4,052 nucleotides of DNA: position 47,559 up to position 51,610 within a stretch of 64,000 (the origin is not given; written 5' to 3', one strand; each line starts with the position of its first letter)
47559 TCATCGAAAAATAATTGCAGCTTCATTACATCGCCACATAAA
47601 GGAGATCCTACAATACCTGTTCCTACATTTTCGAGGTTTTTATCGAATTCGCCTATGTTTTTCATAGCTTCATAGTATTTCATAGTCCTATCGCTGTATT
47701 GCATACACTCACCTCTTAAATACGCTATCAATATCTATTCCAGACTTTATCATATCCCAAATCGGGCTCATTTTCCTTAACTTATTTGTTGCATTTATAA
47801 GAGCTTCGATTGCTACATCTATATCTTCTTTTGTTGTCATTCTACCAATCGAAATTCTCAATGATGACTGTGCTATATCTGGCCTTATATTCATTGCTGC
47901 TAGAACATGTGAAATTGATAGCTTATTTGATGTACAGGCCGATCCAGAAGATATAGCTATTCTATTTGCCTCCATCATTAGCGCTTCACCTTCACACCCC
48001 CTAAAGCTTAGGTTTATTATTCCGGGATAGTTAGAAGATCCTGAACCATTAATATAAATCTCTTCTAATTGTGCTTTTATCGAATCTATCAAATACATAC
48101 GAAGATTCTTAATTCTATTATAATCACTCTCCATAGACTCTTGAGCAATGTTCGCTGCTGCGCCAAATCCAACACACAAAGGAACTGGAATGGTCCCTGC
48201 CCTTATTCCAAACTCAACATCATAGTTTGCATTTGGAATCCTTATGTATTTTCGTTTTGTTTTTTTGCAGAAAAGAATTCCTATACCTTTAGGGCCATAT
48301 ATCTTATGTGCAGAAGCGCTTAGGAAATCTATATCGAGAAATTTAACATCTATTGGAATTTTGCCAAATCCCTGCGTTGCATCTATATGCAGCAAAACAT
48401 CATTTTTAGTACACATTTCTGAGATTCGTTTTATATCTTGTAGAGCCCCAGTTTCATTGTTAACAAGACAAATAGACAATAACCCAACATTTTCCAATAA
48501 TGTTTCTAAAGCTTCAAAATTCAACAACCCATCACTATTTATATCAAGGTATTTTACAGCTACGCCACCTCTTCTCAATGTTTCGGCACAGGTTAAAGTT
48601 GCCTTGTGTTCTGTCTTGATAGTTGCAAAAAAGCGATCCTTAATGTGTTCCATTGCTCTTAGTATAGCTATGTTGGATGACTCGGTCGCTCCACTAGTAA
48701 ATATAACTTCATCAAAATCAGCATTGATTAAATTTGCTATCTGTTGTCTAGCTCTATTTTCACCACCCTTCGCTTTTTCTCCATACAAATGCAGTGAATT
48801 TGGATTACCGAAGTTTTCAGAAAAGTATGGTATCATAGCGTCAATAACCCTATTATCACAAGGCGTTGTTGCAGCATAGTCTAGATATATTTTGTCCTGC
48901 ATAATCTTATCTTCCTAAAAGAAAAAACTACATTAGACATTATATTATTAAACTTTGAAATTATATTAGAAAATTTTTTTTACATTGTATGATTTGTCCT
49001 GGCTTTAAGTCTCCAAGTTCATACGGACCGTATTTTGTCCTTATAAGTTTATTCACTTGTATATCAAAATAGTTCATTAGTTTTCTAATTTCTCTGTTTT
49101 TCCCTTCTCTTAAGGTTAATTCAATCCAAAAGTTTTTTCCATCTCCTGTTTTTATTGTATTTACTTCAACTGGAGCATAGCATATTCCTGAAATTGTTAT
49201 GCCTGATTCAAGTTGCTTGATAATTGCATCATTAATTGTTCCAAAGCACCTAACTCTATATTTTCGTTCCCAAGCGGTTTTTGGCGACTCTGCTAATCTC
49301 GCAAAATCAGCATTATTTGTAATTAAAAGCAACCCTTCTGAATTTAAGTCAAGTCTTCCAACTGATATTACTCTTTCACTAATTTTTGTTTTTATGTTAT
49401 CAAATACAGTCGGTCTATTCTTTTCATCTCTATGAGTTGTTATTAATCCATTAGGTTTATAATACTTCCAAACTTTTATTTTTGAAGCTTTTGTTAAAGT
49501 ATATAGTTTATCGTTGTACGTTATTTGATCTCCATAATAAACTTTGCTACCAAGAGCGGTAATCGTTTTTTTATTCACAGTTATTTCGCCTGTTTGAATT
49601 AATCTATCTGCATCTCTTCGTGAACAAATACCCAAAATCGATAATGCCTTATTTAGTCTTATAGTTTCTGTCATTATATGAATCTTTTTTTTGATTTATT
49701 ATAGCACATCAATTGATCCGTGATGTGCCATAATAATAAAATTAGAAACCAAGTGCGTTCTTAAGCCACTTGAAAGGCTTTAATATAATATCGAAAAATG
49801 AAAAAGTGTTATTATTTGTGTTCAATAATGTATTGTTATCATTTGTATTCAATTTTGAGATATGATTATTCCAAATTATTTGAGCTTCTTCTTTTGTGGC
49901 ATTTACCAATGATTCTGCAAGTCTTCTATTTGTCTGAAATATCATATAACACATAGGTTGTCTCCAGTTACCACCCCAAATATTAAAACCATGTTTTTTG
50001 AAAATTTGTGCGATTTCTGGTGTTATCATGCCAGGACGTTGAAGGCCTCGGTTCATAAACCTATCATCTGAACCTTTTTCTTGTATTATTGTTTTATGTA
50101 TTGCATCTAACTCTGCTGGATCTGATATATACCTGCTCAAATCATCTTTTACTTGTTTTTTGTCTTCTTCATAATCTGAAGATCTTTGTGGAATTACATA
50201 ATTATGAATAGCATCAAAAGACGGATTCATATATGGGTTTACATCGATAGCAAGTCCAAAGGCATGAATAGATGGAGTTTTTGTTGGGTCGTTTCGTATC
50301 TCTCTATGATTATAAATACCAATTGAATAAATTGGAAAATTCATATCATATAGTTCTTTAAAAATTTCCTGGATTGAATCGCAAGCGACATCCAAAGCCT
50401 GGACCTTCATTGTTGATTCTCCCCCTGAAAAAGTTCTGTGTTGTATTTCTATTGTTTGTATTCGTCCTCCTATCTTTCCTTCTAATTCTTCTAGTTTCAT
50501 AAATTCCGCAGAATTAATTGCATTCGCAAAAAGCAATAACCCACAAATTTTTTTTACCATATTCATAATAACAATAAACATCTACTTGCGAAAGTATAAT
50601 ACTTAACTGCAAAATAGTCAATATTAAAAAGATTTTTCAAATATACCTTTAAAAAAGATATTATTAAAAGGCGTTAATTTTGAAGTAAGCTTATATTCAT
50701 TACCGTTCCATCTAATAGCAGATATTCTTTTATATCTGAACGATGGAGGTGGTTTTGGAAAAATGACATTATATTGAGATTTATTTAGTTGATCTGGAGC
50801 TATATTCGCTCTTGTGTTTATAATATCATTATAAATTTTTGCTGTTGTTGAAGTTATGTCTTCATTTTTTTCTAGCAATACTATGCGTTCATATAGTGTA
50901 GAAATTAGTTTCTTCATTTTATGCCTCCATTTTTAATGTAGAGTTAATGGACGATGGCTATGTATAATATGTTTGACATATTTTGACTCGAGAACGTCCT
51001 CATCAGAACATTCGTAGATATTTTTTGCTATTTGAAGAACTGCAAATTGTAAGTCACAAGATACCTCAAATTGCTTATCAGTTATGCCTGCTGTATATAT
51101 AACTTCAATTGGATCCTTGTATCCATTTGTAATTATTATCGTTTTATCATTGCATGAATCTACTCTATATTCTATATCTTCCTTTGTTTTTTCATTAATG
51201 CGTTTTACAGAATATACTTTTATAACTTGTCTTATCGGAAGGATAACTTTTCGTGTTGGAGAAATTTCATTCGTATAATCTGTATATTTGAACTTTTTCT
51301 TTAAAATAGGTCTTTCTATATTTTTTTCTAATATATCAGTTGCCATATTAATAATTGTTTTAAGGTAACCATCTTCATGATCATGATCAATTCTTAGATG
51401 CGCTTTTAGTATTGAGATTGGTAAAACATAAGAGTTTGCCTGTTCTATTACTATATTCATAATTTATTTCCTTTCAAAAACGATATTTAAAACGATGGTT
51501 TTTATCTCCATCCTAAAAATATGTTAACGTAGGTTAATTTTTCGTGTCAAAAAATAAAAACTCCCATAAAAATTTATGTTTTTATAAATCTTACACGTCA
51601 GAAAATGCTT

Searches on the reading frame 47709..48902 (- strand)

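Call 15: search_protein_families(library=ncbifam, proteins=[window:47709-48902:-])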
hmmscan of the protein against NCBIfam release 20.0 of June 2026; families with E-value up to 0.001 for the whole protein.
window:47709-48902:- (397 aa): 25 families
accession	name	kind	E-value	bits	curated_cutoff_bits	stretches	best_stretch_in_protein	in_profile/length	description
NF010611.0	PRK14012.1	equivalog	7.7e-132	440.1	548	1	2-394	4-401/406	IscS subfamily cysteine desulfurase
TIGR02006.1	IscS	equivalog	2.3e-129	432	643.2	1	1-394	1-397/402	IscS subfamily cysteine desulfurase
TIGR03402.1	FeS_nifS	equivalog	4.8e-111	371.2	530.75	1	5-381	1-379/379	cysteine desulfurase NifS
TIGR03235.1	DNA_S_dndA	equivalog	1.4e-97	327.2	480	1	6-351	1-352/353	cysteine desulfurase DndA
NF002806.0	PRK02948.1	subfamily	5.5e-85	285.6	304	1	5-375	2-375/381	IscS subfamily cysteine desulfurase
TIGR03403.1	nifS_epsilon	equivalog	5.8e-85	285.4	587.7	1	5-379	1-380/382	NifS family cysteine desulfurase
TIGR01979.1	sufS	subfamily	2.2e-48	165.1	475.1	2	4-215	19-236/403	SufS family cysteine desulfurase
TIGR01977.1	am_tr_V_EF2568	hypoth_equivalog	1.3e-33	116.6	377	1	5-215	1-215/376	cysteine desulfurase family protein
NF008126.0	PRK10874.1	equivalog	1.4e-31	110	607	1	2-371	18-395/401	cysteine desulfurase CsdA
TIGR03392.1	FeS_syn_CsdA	equivalog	2.3e-29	102.8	493.6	1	3-214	16-233/398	cysteine desulfurase CsdA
NF041166.1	f2_encap_cargo1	exception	5.2e-27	95.2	800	1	5-215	247-463/623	family 2A encapsulin nanocompartment cargo protein cysteine desulfurase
NF006791.0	PRK09295.1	equivalog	5.1e-26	91.7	661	1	5-215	25-241/406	cysteine desulfurase SufS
NF040779.1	Sec_lyase_SclA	exception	3.1e-23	82.3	525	1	5-218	1-217/378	selenocysteine lyase SclA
TIGR01976.1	am_tr_V_VC1184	hypoth_equivalog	3.2e-19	69.5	352.35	1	3-252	18-274/401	cysteine desulfurase-like protein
TIGR04343.1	egtE_PLP_lyase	equivalog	5.2e-15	55.1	400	1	41-213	49-216/370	ergothioneine biosynthesis PLP-dependent enzyme EgtE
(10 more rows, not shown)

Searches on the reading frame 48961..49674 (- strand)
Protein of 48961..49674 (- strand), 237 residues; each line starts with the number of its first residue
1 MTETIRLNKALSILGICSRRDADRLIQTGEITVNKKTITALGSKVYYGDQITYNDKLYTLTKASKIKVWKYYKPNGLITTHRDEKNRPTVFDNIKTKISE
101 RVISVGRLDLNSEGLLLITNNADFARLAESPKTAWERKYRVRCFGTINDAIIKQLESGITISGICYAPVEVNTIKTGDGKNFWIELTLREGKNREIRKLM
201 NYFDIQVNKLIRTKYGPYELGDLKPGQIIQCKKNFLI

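Call 25: search_protein_families(library=pfam, max_evalue=0.01, proteins=[window:48961-49674:-])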
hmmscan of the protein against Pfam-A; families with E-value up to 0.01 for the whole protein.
window:48961-49674:- (237 aa): 3 families
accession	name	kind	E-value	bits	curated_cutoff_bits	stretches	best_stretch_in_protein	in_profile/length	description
PF00849.27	PseudoU_synth_2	-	6.7e-18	65.8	26.8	1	71-201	5-151/152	RNA pseudouridylate synthase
PF01479.30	S4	-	2.9e-08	33.7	22.8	1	6-51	2-48/48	S4 domain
PF13275.11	S4_2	-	1.4e-06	28.5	24.6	1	2-59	5-63/65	S4 domain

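Call 26: search_protein_families(library=phrogs, max_evalue=0.001, proteins=[window:48961-49674:-])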
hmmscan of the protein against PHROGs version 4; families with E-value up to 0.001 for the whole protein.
window:48961-49674:- (237 aa): 2 families
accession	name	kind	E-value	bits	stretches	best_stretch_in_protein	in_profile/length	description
phrog_9266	-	unknown function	6e-28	98.8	1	6-220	19-262/316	-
phrog_1750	-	unknown function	7.9e-17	62.3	2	71-172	4-102/177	-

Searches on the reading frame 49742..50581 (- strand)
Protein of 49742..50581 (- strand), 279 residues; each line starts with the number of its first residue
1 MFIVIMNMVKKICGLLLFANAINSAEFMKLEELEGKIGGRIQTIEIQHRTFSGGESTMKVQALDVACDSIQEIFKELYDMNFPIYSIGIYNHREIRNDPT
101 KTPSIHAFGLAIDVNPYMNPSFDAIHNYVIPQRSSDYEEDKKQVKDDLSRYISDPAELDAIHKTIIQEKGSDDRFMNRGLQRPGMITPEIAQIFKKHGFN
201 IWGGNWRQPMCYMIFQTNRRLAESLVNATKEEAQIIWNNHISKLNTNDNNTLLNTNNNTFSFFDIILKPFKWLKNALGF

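Call 25: search_protein_families(library=pfam, max_evalue=0.01, proteins=[window:49742-50581:-])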
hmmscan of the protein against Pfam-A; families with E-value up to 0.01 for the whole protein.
window:49742-50581:- (279 aa): 1 family
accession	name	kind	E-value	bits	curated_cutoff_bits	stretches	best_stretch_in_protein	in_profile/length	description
PF13539.11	Peptidase_M15_4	-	1.9e-12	48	25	1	100-213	3-66/70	D-alanyl-D-alanine carboxypeptidase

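Call 26: search_protein_families(library=phrogs, max_evalue=0.001, proteins=[window:49742-50581:-])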
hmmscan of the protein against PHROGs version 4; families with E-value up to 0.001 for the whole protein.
window:49742-50581:- (279 aa): 0 families

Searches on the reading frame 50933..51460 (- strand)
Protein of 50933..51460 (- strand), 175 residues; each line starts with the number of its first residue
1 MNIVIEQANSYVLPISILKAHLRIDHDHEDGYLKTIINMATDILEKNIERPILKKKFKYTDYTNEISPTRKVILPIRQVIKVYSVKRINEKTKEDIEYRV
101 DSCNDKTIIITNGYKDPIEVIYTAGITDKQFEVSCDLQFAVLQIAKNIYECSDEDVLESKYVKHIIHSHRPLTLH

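Call 8: search_protein_families(library=pfam, proteins=[window:50933-51460:-])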
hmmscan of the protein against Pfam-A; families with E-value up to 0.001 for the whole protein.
window:50933-51460:- (175 aa): 1 family
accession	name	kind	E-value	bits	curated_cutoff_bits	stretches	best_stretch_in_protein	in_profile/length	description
PF05135.19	Phage_connect_1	-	5.7e-11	43.1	21.2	1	18-98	7-80/101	Phage gp6-like head-tail connector protein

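Call 26: search_protein_families(library=phrogs, max_evalue=0.001, proteins=[window:50933-51460:-])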
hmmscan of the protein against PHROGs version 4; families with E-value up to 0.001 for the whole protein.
window:50933-51460:- (175 aa): 2 families
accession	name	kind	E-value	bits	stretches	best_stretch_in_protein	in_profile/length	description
phrog_442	-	connector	1.6e-13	51.6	1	4-151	79-225/270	head-tail adaptor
phrog_40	-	connector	2.1e-05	25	1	16-63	45-85/201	head-tail adaptor Ad1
